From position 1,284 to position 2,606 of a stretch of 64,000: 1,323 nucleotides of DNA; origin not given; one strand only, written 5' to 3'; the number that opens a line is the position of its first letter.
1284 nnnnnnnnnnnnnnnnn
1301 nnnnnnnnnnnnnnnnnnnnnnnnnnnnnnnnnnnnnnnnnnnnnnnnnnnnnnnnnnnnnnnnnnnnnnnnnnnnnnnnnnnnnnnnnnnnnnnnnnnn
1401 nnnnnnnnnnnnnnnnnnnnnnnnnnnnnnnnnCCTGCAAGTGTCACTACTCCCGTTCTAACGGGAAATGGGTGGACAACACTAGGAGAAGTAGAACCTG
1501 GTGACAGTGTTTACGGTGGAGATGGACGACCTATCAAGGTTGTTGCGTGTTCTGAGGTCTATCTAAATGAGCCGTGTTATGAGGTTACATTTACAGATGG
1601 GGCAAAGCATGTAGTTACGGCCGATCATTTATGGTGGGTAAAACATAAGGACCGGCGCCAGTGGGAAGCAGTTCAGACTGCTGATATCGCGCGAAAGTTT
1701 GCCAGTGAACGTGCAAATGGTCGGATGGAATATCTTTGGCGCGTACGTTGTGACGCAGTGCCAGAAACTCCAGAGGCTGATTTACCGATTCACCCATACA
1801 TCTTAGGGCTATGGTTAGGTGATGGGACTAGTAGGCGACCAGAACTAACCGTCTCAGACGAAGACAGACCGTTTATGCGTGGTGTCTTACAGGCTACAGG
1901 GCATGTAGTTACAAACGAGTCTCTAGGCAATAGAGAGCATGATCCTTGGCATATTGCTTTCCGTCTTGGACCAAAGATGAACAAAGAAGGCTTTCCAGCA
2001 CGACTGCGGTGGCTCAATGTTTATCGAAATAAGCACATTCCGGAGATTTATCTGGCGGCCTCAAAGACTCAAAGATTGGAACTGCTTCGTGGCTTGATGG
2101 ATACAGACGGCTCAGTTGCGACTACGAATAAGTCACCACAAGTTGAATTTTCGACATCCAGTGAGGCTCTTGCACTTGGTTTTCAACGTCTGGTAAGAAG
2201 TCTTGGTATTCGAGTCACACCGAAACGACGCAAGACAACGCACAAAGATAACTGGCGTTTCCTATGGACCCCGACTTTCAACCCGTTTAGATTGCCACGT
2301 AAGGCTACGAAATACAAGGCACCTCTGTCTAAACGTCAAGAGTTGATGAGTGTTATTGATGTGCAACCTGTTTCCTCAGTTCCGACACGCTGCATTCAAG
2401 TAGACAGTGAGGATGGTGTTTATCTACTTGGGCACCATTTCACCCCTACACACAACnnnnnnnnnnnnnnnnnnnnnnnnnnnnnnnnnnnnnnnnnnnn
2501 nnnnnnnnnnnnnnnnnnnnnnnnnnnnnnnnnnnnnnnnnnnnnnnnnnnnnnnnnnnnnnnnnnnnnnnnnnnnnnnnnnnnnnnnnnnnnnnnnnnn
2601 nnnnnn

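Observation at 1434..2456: Intein with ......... endonuclease in the terminase large subunit P-loop; non-canonical N-terminal junction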

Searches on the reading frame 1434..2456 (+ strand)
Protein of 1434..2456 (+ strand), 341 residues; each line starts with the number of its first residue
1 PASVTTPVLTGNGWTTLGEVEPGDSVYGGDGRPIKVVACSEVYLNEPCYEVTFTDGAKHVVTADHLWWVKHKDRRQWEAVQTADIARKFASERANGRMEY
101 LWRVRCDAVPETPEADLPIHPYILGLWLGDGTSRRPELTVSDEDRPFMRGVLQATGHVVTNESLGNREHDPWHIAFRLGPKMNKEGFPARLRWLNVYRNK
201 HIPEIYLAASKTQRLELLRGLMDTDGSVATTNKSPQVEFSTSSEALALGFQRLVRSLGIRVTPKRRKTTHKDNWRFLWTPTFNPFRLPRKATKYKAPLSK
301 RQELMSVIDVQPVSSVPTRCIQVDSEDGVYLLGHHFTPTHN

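Call 19: search_dna_similar(query=window:1434-2456:+, collection=phages, mode=protein, max_rows=50, rows=spread)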
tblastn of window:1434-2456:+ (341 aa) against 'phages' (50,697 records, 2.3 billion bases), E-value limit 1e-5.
Records with a match: 835; places in all: 850; records where one place covers at least 80% of the query: 766.
Best place of each record, by identity: <60% 835.
By first word of the organism name: Mycobacterium 300; Salmonella 185; Vibrio 67; Stx2a-converting 49; Klebsiella 38; Escherichia 29; Pseudomonas 19; Aeromonas 16; Gordonia 15; Enterococcus 14; and 44 more.
By host as written in the record: Mycobacterium smegmatis mc2 155 230; - 115; Salmonella enterica 43; Mycobacterium smegmatis mc#155 34; Salmonella enterica subsp. enterica serovar Enteritidis 29; Salmonella enterica subsp. enterica serovar Typhimurium 27; Klebsiella pneumoniae 20; Salmonella sp. 16; and 166 more.
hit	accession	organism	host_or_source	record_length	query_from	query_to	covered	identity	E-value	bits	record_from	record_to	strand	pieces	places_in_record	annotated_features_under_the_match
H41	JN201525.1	Mycobacterium phage Thibault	Mycobacterium smegmatis mc2 155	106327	5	341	99%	49.4%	3e-103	338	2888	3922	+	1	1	6: terminase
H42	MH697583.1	Mycobacterium phage EricMillard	soil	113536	5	341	99%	49.4%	3e-103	338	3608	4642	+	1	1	10: terminase large subunit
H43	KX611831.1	Mycobacterium phage Pharsalus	Mycobacterium smegmatis mc2 155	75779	4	341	99%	38.5%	5e-53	193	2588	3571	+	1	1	terminase large subunit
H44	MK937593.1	Mycobacterium phage Flypotenuse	Mycobacterium smegmatis mc2 155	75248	4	341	99%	38.5%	8e-53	192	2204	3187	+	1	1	7: terminase large subunit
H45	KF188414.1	Mycobacterium phage ABCat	Mycobacterium smegmatis mc2 155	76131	4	341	99%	38.5%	8e-53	192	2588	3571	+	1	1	8: terminase large subunit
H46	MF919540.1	Mycobacterium phage Willez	Mycobacterium smegmatis mc2 155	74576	4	341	99%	38.5%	8e-53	192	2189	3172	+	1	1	terminase large subunit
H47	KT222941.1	Mycobacterium phage NelitzaMV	Mycobacterium smegmatis mc2 155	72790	4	341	99%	38.5%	8e-53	192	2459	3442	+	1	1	terminase large subunit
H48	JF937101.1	Mycobacterium phage LittleE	Mycobacterium smegmatis mc2 155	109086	3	341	99%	37.0%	3e-56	202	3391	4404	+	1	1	9: terminase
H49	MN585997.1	Mycobacterium phage Traft412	Mycobacterium smegmatis mc2 155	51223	4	341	99%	35.4%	4e-39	153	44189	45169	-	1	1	72: Cas4 family exonuclease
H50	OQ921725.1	Streptomyces phage Frankenweenie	Streptomyces scabiei RL-34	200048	3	341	99%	34.3%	3e-42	162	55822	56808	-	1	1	79: exonuclease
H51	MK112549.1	Mycobacterium phage Morizzled23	Mycobacterium smegmatis mc2 155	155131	3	341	99%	34.1%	1e-51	189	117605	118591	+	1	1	211: HNH endonuclease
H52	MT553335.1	Mycobacterium phage Ronan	Mycobacterium smegmatis mc2155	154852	3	341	99%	33.8%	7e-51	187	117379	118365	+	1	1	210: HNH endonuclease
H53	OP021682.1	Mycobacterium phage IkeLoa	Mycobacterium smegmatis mc2 155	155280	3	341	99%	33.8%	7e-51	187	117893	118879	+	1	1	206: HNH endonuclease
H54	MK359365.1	Mycobacterium phage Loanshark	Mycobacterium smegmatis mc2 155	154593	3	341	99%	33.8%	8e-51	187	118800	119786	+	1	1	211: HNH endonuclease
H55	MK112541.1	Mycobacterium phage Jessibeth14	Mycobacterium smegmatis mc2 155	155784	3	341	99%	33.8%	8e-51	187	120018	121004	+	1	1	214: HNH endonuclease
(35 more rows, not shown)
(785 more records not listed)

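Call 20: search_solved_structures(query=window:1434-2456:+, max_evalue=1, show_alignments=2)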
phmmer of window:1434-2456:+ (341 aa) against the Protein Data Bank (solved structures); distinct sequences matched with E-value up to 1: 9.
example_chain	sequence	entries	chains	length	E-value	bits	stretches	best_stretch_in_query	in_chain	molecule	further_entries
6rix_A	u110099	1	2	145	3.6e-22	81.9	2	4-70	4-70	Replicative DNA helicase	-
6riy_A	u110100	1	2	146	1.8e-21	79.6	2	4-70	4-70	Replicative DNA helicase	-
6bs8_A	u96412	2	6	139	4.8e-21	78.2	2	4-73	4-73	Replicative DNA helicase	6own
1um2_A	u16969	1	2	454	0.00011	24.3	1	119-153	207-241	ENDONUCLEASE PI-SCEI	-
1dfa_A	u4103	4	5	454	0.00011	24.3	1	119-153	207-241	PI-SCEI ENDONUCLEASE | ENDONUCLEASE PI-SCEI | PI-SCEI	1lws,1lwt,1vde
1ef0_A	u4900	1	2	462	0.00012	24.3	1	119-153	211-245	PI-SCEI ENDONUCLEASE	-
1jva_A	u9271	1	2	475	0.00013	24.1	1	119-153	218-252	VMA1-DERIVED HOMING ENDONUCLEASE X10SSS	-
9cop_A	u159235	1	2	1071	0.0012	21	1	119-153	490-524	V-type proton ATPase catalytic subunit A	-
2cw7_A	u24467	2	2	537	0.23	13.5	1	198-262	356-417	Endonuclease PI-PkoII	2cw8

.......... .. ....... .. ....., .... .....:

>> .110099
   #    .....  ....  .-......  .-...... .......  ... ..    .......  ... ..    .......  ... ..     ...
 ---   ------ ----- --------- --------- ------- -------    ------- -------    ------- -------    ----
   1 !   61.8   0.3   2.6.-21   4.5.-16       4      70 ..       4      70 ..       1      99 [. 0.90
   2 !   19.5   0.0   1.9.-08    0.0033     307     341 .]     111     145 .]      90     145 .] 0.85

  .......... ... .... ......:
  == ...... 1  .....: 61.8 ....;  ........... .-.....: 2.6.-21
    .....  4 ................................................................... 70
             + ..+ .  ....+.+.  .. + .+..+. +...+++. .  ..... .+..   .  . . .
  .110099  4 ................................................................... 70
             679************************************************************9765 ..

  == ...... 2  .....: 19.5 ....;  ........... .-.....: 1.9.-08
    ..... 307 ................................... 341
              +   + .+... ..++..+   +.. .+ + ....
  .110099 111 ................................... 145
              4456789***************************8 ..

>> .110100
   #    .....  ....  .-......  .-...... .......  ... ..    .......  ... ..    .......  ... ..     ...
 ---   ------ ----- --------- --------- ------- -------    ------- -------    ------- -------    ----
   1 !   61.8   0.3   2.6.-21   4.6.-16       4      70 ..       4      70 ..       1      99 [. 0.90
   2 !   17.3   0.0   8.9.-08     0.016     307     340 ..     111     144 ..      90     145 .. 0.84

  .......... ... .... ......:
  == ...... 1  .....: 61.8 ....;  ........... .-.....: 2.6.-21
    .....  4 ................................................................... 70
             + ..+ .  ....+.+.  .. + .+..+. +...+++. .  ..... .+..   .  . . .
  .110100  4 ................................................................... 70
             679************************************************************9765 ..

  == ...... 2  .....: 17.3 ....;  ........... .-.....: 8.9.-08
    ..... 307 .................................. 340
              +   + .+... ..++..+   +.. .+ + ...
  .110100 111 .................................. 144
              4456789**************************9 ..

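Call 41: predict_structure(alignment_id=A2)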
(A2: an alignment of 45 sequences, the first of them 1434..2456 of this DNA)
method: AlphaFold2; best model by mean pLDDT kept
length: 341 residues; sequences in the alignment: 45
mean_pLDDT: 95.3   pTM: 0.92
mean pLDDT of the five models: 95.3, 95.3, 95.2, 95.0, 94.4
residues with pLDDT >= 90: 314; 70-90: 27; 50-70: 0; < 50: 0
segments of 3 or more residues with pLDDT < 50: none
pLDDT, mean of each block of 10 residues (from residue 1): 98 96 98 98 98 97 98 96 97 95 97 97 96 89 96 96 93 92 86 93 97 98 94 89 97 97 94 95 96 92 96 98 96 96 87
secondary structure, 60 per line:
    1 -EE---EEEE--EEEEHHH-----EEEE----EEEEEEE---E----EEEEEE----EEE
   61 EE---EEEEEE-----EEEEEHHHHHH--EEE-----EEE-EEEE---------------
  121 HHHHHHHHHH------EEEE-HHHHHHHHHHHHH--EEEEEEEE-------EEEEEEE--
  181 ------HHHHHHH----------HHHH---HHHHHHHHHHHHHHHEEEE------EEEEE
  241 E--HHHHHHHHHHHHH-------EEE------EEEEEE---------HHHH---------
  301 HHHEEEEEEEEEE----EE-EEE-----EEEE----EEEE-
elements in order: E7-10 E13-16 E25-28 E33-39 E48-53 E58-62 E66-71 E77-81 H82-87 E90-92 E98-100 E102-105 H121-130 E137-140 H142-154 E157-164 E172-178 H187-193 H204-207 H211-225 E226-229 E236-241 H244-256 E264-266 E273-278 H288-291 E304-313 E321-323 E329-332 E337-340

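Call 43: fold_search(model_id=the predicted structure, library=pdb)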
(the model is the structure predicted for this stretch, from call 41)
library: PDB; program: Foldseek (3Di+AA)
matches with E <= 10: 1069; with E <= 0.001: 76
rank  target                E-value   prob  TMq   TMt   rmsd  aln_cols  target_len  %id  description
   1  1vde_A                6.4e-21  1.00  0.74  0.60   8.4       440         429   19  PI-SCEI, A HOMING ENDONUCLEASE WITH PROTEIN SPLICING ACTIVITY (released 1998-04-08)
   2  1vde_B                2.6e-20  1.00  0.74  0.60   7.3       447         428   18  PI-SCEI, A HOMING ENDONUCLEASE WITH PROTEIN SPLICING ACTIVITY (released 1998-04-08)
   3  1ef0_A                8.1e-20  1.00  0.77  0.63   5.0       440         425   17  CRYSTAL STRUCTURE OF PI-SCEI MINIPRECURSOR (released 2000-06-07)
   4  1jva_B                3.5e-19  1.00  0.72  0.58   8.9       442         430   17  CRYSTAL STRUCTURE OF THE VMA1-DERIVED ENDONUCLEASE BEARING THE N AND C EXTEIN PROPEPTIDES (released 2002-08-29)
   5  1dfa                  2.2e-18  1.00  0.66  0.56   8.5       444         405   18  CRYSTAL STRUCTURE OF PI-SCEI IN C2 SPACE GROUP (released 1999-12-08)
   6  1um2_B                2.7e-18  1.00  0.74  0.61   9.0       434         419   18  Crystal Structure of the Vma1-Derived Endonuclease with the Ligated Extein Segment (released 2004-09-22)
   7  1jva_A                7.5e-18  1.00  0.70  0.57   8.2       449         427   16  CRYSTAL STRUCTURE OF THE VMA1-DERIVED ENDONUCLEASE BEARING THE N AND C EXTEIN PROPEPTIDES (released 2002-08-29)
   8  1lws_A                1.2e-17  1.00  0.69  0.56   8.3       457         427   17  Crystal structure of the intein homing endonuclease PI-SceI bound to its recognition sequence (released 2002-09-27)
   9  1lwt_A                1.4e-17  1.00  0.70  0.55   8.7       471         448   17  Crystal structure of the intein homing endonuclease PI-SceI bound to its substrate DNA (Ca2+ free) (released 2002-09-27)
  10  1um2_A                5.2e-17  1.00  0.71  0.59   7.8       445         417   16  Crystal Structure of the Vma1-Derived Endonuclease with the Ligated Extein Segment (released 2004-09-22)
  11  7qsu                  1.3e-16  1.00  0.61  0.58   6.9       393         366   18  Crystal structure of homing endonuclease-associated TliVMA intein (C1A, d333-339) (released 2022-03-30)
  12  1ef0_B                1.5e-16  1.00  0.68  0.60   7.4       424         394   17  CRYSTAL STRUCTURE OF PI-SCEI MINIPRECURSOR (released 2000-06-07)
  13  7qss                  1.1e-15  1.00  0.60  0.49   9.7       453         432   15  Crystal structure of homing endonuclease-associated TliVMA intein (C1A) (released 2022-03-30)
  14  7qst                  6.0e-13  1.00  0.61  0.58   8.7       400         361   18  Crystal structure of homing endonuclease-associated PhoVMA intein (C1A) (released 2022-03-30)
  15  1dq3                  3.8e-11  1.00  0.65  0.51   6.3       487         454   13  CRYSTAL STRUCTURE OF AN ARCHAEAL INTEIN-ENCODED HOMING ENDONUCLEASE PI-PFUI (released 2000-07-05)
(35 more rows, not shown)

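Call 51: search_protein_families(library=phrogs, proteins=[window:1434-2456:+], max_evalue=0.001)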
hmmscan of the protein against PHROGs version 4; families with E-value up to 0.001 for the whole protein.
window:1434-2456:+ (341 aa): 5 families
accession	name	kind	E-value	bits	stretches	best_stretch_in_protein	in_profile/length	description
phrog_36964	-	head and packaging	4.2e-34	118.7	1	5-341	96-434/890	terminase large subunit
phrog_15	-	head and packaging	3.9e-31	109.3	1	3-266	81-354/1330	terminase large subunit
phrog_19299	-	head and packaging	9.9e-20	71.5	1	4-263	35-299/702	terminase large subunit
phrog_510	-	DNA, RNA and nucleotide metabolism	6.9e-08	32.6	1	13-230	420-629/667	DNA primase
phrog_50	-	DNA, RNA and nucleotide metabolism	7.6e-07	29.5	1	6-142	93-224/570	DnaC-like helicase loader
